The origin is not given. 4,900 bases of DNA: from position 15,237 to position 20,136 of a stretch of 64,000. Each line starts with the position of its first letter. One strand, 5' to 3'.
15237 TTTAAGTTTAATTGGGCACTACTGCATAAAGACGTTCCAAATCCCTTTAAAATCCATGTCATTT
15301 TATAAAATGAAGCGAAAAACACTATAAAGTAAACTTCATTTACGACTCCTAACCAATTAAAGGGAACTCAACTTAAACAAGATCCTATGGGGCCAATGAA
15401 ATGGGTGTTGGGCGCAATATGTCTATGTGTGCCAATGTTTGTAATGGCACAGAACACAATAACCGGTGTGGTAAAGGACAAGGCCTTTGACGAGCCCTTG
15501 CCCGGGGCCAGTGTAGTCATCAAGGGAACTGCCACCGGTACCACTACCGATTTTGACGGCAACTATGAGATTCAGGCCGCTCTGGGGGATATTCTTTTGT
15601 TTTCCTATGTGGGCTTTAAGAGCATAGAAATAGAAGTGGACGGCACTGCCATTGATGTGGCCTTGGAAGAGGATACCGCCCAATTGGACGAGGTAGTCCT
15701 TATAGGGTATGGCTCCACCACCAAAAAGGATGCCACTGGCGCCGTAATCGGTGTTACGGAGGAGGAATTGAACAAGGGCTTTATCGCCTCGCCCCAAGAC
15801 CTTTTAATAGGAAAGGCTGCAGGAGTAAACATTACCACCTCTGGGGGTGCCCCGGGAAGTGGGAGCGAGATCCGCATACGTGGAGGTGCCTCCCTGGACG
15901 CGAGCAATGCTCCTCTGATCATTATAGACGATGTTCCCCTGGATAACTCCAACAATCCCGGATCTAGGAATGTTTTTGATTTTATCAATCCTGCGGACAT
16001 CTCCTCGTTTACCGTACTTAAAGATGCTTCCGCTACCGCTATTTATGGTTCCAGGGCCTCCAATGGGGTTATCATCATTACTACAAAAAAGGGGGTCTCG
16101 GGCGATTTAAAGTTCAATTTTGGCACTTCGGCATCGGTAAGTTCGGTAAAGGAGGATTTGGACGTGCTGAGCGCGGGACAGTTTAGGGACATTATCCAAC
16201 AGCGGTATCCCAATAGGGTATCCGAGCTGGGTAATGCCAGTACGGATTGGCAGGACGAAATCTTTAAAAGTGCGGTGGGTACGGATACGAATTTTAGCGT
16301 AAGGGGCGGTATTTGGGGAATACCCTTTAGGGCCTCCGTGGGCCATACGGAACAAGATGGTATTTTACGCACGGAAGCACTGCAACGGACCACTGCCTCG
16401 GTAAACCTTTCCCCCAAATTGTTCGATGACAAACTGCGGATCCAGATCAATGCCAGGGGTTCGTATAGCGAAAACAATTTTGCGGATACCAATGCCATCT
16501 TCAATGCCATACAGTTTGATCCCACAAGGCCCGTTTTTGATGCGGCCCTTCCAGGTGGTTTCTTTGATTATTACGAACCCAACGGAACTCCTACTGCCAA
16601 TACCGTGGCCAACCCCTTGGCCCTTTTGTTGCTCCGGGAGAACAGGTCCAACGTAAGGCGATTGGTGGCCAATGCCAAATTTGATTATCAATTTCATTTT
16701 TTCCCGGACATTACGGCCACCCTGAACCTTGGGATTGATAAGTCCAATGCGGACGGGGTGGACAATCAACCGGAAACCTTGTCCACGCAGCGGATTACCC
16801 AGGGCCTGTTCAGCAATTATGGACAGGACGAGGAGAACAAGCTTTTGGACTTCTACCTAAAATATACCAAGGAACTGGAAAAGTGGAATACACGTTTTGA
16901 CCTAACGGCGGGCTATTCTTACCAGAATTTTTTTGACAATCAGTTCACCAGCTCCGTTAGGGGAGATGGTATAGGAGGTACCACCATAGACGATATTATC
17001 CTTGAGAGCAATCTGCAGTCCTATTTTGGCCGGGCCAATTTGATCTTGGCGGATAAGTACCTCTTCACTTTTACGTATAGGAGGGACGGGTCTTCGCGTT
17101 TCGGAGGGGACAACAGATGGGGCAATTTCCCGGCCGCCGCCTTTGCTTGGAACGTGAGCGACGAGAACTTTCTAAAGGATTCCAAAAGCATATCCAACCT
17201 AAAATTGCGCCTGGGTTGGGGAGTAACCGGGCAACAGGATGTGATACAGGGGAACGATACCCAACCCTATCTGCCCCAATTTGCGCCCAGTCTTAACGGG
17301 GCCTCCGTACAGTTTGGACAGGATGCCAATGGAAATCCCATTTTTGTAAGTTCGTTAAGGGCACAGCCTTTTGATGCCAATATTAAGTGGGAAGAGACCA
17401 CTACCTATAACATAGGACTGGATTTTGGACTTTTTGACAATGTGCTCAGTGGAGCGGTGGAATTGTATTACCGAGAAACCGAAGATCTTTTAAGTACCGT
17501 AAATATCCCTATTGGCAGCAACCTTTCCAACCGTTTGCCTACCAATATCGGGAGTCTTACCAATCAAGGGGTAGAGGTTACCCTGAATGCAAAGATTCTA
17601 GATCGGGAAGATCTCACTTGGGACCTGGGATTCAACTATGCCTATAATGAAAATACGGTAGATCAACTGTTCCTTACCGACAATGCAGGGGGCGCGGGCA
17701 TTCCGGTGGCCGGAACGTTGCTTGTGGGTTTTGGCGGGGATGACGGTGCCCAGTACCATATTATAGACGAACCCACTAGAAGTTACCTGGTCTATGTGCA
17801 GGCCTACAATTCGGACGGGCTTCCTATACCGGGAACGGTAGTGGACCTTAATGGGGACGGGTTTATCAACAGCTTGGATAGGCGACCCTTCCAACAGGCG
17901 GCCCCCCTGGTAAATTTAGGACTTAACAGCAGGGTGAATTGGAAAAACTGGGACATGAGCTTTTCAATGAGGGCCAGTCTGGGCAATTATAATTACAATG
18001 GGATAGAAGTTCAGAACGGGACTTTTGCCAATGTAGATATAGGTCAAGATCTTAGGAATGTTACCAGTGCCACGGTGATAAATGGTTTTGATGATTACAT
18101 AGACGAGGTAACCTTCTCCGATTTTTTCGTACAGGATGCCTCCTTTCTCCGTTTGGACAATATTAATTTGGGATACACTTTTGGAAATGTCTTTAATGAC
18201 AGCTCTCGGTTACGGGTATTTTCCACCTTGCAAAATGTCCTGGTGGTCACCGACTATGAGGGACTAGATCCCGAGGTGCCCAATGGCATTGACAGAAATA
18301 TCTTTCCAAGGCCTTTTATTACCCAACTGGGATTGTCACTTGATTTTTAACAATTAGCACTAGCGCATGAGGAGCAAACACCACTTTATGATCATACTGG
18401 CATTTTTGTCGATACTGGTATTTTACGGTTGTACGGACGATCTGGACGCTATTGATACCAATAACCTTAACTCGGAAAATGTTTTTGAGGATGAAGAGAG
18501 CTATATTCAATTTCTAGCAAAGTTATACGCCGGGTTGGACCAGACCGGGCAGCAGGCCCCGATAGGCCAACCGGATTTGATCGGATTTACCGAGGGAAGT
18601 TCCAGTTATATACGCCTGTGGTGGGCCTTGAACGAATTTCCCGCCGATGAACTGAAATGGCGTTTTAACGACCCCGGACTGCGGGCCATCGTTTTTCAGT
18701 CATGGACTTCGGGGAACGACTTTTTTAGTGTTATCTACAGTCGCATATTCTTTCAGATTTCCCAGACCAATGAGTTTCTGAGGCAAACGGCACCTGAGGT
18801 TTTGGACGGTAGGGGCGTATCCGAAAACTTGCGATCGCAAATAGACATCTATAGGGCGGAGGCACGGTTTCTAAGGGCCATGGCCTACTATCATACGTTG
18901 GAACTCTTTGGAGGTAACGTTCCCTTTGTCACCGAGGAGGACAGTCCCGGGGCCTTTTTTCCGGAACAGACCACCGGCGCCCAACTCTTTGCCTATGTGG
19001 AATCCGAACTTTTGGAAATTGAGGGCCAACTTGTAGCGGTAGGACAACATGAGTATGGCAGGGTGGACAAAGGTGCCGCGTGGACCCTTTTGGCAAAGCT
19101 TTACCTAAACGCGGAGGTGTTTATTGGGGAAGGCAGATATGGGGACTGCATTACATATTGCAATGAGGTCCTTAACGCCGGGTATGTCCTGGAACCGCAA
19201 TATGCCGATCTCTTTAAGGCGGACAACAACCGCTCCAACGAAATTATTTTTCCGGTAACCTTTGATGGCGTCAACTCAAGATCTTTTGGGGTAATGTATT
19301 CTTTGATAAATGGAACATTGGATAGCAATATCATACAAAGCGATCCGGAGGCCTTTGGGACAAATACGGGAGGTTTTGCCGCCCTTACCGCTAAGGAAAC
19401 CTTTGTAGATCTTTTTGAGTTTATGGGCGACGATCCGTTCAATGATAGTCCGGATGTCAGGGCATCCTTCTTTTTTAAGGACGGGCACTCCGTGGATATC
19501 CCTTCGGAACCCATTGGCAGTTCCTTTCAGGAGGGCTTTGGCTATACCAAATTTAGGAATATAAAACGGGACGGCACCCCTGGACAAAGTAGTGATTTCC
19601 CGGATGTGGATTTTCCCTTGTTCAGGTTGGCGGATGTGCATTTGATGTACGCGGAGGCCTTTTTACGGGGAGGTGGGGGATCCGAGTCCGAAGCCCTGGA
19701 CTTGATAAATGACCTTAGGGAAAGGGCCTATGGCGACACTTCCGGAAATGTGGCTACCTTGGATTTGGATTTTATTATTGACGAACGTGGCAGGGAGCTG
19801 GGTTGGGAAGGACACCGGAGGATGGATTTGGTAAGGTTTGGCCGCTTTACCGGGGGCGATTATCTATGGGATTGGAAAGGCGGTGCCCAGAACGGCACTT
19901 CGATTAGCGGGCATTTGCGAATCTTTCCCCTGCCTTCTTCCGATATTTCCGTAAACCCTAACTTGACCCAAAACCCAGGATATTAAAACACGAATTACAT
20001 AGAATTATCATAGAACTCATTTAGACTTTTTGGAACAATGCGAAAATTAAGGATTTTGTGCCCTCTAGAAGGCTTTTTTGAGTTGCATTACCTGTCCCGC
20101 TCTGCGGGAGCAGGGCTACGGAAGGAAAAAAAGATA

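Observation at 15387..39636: Hybrid PUL: a starch-type import module coupled to three GH127-like cysteine glycosidases, two de-acylases and a non-phosphorylative sugar-acid pathway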

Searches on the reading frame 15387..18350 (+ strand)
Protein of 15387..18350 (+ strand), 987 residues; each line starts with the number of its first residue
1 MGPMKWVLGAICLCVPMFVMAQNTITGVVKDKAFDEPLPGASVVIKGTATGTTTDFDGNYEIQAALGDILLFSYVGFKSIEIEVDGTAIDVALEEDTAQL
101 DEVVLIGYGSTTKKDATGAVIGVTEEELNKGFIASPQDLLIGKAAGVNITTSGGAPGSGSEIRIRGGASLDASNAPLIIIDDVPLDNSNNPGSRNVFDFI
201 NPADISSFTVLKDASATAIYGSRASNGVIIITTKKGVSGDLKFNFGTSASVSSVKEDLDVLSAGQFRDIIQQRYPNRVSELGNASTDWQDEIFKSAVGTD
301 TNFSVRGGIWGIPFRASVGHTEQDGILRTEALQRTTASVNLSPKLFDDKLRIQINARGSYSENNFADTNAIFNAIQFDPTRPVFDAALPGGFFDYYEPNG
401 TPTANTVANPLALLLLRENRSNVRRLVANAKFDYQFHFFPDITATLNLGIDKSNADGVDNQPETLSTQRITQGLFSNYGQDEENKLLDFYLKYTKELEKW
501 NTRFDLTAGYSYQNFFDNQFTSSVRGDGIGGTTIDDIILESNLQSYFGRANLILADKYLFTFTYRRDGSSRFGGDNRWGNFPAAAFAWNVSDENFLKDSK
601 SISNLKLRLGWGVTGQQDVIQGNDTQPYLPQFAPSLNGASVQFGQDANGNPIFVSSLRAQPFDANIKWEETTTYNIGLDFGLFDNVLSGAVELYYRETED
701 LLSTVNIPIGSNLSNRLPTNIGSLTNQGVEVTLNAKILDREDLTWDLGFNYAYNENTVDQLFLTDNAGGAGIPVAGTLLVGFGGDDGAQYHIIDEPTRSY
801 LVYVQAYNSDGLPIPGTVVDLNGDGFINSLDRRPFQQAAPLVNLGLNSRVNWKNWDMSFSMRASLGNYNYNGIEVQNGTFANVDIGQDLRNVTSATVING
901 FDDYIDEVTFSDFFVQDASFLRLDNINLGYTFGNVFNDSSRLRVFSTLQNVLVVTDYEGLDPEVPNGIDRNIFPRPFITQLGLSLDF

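Call 3: search_protein_families(library=pfam, proteins=[window:15387-18350:+])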
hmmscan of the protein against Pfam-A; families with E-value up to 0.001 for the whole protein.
window:15387-18350:+ (987 aa): 4 families
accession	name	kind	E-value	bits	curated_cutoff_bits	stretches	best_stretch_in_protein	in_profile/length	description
PF13715.12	CarbopepD_reg_2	-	2.4e-18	66.4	32.2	1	25-104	1-87/88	CarboxypepD_reg-like domain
PF07715.20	Plug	-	1.1e-17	64.9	23.9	1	113-228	2-107/107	TonB-dependent Receptor Plug Domain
PF00593.30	TonB_dep_Rec_b-barrel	-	1.2e-14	55.5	27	1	376-933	18-424/436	TonB dependent receptor-like, beta-barrel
PF13620.12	CarboxypepD_reg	-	1.6e-09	38.4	32.3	1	24-85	1-68/82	Carboxypeptidase regulatory-like domain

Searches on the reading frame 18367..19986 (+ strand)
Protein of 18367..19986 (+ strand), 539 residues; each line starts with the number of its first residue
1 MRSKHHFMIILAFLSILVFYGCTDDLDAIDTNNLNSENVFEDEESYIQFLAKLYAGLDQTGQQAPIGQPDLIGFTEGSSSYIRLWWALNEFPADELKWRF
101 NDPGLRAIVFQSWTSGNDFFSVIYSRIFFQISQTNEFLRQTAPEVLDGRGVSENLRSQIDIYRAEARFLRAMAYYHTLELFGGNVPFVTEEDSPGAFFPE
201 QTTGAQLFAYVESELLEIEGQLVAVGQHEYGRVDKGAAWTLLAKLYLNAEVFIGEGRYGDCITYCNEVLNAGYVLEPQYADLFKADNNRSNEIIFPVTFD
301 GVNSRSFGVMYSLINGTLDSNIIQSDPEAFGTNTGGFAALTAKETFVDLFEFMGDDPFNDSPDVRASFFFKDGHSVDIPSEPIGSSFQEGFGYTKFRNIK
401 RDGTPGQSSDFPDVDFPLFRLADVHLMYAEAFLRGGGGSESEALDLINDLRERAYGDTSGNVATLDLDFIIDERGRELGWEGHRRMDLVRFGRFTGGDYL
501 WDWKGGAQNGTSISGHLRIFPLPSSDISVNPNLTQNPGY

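Call 3: search_protein_families(library=pfam, proteins=[window:18367-19986:+])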
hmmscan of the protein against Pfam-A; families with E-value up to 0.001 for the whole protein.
window:18367-19986:+ (539 aa): 2 families
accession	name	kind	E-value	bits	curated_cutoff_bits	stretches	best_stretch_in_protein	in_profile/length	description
PF07980.17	SusD_RagB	-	1.1e-30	107.7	23.1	1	384-539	126-297/297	SusD family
PF14322.12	SusD-like_3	-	2.1e-08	35.1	27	1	111-247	65-191/191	Starch-binding associating with outer membrane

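Call 29: search_solved_structures(query=window:18367-19986:+, max_evalue=0.00001)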
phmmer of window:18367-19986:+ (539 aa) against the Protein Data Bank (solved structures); distinct sequences matched with E-value up to 0.00001: 21.
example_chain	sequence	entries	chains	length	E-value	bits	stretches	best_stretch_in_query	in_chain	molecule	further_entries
3jys_A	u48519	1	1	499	4.5e-106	359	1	38-539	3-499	SusD superfamily protein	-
3ck7_A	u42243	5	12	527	2.2e-82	280.9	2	50-350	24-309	SusD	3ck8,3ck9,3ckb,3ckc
3otn_A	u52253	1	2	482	4.2e-23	85.2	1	149-539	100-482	SusD superfamily protein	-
9sje_B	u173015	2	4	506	4.4e-21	78.5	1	160-539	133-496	SusD homolog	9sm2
9sjj_A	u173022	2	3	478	4.8e-21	78.4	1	160-539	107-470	SusD homolog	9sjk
3kez_A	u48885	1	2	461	2.7e-17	66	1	404-539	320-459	Putative sugar binding protein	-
3ihv_A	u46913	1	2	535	3.5e-17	65.6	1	409-538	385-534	SusD homolog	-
7kv2_AAA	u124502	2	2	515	2.1e-16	63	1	162-529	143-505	RagB/SusD family nutrient uptake outer membrane protein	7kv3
6gcz_A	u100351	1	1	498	4.5e-15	58.7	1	157-539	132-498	Starch-binding associating with outer membrane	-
3mcx_A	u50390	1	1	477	4.2e-14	55.5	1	404-537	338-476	SusD superfamily protein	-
7kv1_A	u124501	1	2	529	5e-13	51.9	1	159-497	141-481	SusD family protein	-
3myv_A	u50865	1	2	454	2e-12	50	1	417-539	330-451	SusD superfamily protein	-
5e76_A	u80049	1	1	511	1.9e-11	46.7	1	121-496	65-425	SusD-like protein BACOVA_02651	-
5e75_A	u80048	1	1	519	2e-11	46.7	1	121-496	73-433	SusD-like protein BACOVA_02651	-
3jq1_A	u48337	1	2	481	4.1e-09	39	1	162-538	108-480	SusD superfamily protein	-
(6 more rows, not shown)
